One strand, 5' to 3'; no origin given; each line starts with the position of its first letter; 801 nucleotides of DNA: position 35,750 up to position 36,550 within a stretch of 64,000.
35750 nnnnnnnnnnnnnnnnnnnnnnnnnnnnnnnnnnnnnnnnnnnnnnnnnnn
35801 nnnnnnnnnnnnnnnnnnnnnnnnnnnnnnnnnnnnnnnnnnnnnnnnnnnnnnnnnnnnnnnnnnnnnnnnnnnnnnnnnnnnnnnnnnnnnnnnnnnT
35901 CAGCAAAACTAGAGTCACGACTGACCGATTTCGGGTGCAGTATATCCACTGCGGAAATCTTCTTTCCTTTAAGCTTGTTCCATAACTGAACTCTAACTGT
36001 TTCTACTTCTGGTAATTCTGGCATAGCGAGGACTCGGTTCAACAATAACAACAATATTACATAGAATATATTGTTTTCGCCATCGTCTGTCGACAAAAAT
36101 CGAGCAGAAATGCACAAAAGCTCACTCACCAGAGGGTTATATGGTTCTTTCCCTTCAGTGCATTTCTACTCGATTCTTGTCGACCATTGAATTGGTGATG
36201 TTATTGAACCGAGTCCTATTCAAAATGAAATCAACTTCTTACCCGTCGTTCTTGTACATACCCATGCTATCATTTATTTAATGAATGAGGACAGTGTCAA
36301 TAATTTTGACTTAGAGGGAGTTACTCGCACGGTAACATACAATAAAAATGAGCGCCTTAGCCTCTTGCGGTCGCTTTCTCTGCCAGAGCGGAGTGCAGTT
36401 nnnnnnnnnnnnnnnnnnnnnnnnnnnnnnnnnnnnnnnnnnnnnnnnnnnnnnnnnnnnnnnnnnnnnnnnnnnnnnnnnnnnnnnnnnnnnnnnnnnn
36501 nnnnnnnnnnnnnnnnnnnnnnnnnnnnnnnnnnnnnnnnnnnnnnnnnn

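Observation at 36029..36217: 190-nt nested inverted repeat in the mutM-mgtE divergent intergenic region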

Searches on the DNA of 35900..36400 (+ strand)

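Call 5: search_rna_families(source=window, start=35900, end=36400, threshold=evalue, max_evalue=10, show_alignments=3)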
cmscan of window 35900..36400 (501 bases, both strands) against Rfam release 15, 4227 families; matches with E-value up to 10: 7.
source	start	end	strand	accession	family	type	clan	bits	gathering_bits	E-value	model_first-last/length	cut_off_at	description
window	36087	36186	-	RF03556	mir-559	Gene; miRNA;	-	29.7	95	0.00098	1-91/91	no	mir-559 microRNA precursor family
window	36079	36195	-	RF04111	MIR6274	Gene; miRNA;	-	29.5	80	0.00087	1-107/107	no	MIR6274 microRNA precursor family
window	36091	36182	-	RF03792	MIR6462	Gene; miRNA;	-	26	96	0.022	1-119/119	no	MIR6462 microRNA precursor family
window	36102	36172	+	RF04036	mir-2076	Gene; miRNA;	-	23.9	90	0.016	1-68/68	no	mir-2076 microRNA precursor family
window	36094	36179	+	RF00693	mir-147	Gene; miRNA;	-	21.7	57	0.051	1-78/78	no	mir-147 microRNA precursor family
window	36089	36184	+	RF04261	MIR1861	Gene; miRNA;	-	16.2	88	1.9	1-110/110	no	MIR1861 microRNA precursor family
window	36099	36295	-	RF01434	S_pombe_snR3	Gene; snRNA; snoRNA; HACA-box;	CL00040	12.2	100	9.8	1-167/167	no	small nucleolar RNA snR3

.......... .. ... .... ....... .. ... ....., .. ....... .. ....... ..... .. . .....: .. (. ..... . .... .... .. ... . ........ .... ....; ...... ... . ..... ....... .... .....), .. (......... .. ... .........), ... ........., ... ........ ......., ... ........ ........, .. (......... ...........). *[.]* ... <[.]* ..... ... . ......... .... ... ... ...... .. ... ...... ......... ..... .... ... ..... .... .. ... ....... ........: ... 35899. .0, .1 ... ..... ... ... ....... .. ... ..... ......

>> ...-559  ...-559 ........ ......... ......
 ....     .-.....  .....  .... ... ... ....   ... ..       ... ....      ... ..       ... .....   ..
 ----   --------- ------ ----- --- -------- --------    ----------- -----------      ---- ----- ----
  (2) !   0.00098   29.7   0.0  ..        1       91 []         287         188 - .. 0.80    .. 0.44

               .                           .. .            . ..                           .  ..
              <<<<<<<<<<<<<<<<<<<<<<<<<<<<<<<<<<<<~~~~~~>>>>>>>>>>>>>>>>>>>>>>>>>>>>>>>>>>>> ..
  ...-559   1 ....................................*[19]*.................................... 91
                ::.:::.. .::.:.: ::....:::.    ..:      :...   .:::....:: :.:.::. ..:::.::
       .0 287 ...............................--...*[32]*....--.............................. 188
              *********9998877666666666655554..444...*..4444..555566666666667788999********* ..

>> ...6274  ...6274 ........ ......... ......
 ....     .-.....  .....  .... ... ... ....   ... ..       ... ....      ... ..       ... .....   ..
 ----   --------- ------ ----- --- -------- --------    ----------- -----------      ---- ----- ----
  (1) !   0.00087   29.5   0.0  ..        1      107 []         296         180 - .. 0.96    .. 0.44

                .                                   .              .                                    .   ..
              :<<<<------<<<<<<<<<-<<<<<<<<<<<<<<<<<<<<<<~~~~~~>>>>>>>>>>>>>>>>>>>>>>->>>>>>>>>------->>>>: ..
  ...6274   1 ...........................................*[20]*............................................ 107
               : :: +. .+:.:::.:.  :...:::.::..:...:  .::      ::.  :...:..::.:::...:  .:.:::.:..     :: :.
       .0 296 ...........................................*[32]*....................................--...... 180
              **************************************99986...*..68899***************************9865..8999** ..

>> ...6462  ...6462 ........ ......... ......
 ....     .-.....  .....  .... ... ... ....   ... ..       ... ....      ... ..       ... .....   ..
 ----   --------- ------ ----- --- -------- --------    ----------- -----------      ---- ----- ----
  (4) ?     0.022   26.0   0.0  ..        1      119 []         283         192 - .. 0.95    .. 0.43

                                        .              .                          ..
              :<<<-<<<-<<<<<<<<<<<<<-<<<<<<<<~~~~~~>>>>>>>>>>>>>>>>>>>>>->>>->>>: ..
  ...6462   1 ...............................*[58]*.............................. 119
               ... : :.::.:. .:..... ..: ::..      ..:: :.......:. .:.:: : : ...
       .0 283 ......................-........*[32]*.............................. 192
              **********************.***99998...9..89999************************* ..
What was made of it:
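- Closest known: 6S RNA, Rfam RF00013. Different: No match (call 5).
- No 6S or any other Rfam family matches, even at E<=10 (call 5).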

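Call 35: search_dna_similar(query=window:36025-36221:+, collection=plasmids, mode=distant, max_evalue=1)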
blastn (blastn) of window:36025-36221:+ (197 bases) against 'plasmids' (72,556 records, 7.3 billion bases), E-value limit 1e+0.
Records with a match: 1; places in all: 1; records where one place covers at least 80% of the query: 0.
Best place of each record, by identity: 80-90% 1.
By first word of the organism name: Escherichia 1.
By predicted mobility (MOB-suite, as given by PLSDB): conjugative 1.
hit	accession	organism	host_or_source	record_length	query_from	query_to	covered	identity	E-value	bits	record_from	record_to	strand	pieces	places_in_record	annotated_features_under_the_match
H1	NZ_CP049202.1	Escherichia coli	Papio papio,Whole organism,stool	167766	13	48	18%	86.1%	2e-1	44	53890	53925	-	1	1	none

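Call 36: search_dna_similar(query=window:36025-36221:+, collection=phages, mode=distant, max_evalue=1)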
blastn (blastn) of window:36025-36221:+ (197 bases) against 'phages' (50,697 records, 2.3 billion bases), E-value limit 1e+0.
No match.
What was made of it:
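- Tried and rejected: blastn against plasmids and phages: one chance 36-nt hit (calls 35, 36).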

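Call 77: build_rna_model(alignment_id=A4)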
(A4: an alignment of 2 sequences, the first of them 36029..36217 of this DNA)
Model R1 built from alignment A4 (2 sequences, 190 columns); structure: RNAalifold consensus.
model positions 190; base pairs 69; branch points 1; effective number of sequences 0.66; information 0.589 bits per position. Calibrated on 0.2 Mb of random sequence (short: E-values are rough).
structure used (alignment columns):
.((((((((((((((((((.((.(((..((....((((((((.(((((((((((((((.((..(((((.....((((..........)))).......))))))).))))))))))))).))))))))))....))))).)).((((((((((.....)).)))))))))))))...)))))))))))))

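Call 79: search_with_rna_model(model_id=R1, sources=[window, L009, L010, L011, L016, L017, L018, L019, L020, L021, L022, L023, L024, L025, L026, L027, L028, L029, L030, L031, L032, L033, L034, L035, L036, L037, L038, L039, L040, L041, L042, L043, L044, L045, L046, L047, L048, L049, L050, L051, L052, L053, L054, L055, L056, L057, L058, L059, L060, L061, L062, L064, L065, L066, L067, L069, L070, L071, L074, L079, L080, L081, L084, L090, L096, L097, L098, L099, L100, L101, L102, L103, L104, L105, L106, L107], max_evalue=10)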
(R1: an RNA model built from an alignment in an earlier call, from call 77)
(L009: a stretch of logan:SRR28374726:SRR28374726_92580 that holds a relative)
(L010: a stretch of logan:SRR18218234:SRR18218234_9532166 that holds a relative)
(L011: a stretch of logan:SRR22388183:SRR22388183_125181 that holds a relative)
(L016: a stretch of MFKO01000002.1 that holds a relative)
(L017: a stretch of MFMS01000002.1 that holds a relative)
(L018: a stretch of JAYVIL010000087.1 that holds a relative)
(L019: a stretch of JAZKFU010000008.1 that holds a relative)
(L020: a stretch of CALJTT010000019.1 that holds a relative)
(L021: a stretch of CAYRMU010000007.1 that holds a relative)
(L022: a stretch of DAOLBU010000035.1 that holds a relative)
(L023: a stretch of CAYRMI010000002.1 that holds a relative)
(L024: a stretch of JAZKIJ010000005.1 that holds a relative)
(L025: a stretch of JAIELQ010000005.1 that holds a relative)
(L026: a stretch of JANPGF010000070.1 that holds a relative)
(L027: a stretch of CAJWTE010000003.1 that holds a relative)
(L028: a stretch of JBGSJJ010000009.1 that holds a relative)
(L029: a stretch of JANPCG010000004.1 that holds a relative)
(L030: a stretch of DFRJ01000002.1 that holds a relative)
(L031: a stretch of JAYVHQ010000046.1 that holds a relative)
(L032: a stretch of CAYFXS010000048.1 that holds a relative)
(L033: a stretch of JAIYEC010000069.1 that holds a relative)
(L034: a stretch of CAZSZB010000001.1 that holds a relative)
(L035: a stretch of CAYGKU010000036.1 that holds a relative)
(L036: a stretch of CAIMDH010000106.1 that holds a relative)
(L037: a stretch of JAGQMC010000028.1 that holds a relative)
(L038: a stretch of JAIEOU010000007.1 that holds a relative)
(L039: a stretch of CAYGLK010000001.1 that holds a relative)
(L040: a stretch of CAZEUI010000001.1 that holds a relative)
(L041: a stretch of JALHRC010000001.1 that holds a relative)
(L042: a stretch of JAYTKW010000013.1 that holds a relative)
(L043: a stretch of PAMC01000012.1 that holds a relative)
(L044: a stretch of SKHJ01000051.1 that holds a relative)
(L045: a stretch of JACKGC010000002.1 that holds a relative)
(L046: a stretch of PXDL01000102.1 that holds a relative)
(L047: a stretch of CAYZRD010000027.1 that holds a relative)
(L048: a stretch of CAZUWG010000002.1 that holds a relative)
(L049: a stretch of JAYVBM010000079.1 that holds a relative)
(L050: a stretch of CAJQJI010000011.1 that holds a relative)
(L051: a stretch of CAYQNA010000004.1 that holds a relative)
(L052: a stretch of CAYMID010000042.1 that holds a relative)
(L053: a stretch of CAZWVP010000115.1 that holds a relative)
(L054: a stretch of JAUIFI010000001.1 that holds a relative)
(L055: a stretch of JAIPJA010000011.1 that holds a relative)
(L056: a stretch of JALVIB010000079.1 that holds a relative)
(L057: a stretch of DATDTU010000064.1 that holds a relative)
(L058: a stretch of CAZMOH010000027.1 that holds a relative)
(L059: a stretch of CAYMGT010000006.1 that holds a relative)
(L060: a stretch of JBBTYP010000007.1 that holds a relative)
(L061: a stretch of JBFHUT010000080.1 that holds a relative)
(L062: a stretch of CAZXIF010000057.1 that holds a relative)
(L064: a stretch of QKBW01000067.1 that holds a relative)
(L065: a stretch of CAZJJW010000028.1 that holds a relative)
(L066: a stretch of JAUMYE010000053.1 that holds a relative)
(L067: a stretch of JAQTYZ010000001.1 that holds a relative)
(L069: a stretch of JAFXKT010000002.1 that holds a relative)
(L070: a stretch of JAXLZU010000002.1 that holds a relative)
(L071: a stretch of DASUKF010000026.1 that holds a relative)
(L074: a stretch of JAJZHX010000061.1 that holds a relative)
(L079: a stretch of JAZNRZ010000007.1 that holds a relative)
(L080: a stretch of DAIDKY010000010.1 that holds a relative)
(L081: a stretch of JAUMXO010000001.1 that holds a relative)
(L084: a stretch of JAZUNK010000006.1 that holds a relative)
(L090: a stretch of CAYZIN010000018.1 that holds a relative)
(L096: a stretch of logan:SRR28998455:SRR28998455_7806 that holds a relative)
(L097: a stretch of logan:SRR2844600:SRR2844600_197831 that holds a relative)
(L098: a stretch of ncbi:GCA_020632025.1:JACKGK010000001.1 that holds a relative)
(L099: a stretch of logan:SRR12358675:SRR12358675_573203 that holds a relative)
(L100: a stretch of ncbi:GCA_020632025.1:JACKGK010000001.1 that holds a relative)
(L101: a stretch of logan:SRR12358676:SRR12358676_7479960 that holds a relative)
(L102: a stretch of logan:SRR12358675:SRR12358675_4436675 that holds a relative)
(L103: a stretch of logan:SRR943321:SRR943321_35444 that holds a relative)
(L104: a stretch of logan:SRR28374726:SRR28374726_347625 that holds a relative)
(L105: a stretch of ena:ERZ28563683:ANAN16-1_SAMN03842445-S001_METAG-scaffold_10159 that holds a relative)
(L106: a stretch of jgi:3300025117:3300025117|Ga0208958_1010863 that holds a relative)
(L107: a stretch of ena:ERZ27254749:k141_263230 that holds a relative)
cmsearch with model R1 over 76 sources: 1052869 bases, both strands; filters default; matches with E-value up to 10: 5.
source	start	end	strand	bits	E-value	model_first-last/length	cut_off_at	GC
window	36029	36218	-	225.1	4.8e-54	1-190/190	no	0.39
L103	3328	3515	-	216.1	9.5e-52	1-190/190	no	0.41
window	36077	36198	+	37.8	1.1e-06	21-142/190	no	0.44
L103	3382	3487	+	35.4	4.4e-06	29-136/190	no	0.46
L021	8904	8931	-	12.2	3.2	1-190/190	no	0.5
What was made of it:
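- Tried and rejected: Covariance model R1 built from the two copies found only those two in 1.05 Mb (calls 77, 79).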

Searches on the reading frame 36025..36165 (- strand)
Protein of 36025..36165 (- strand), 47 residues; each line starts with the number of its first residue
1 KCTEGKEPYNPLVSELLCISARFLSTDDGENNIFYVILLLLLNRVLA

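Call 83: find_homologous_proteins(query=window:36025-36165:-, max_evalue=10)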
Query window:36025-36165:-: no candidate shares three 5-residue words with the query. No homologue found.

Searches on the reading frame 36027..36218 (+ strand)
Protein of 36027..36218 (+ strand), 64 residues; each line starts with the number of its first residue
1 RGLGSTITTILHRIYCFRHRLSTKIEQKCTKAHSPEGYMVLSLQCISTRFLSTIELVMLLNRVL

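Call 89: search_protein_representatives(protein=window:36027-36218:+)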
Query: 64 residues. Proteins with E-value up to 0.001 (for the whole library): 0; up to 1e-10: 0; up to 1e-30: 0. The best 0 are listed.
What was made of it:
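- On MITE (miniature inverted-repeat transposable element): Protein searches with its translations found nothing (calls 83, 89).
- Tried and rejected: Translated-peptide searches, hoping gene callers had called ORFs across other copies: no candidates (call 83) and 0 hits among 1.84 billion representatives (call 89).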
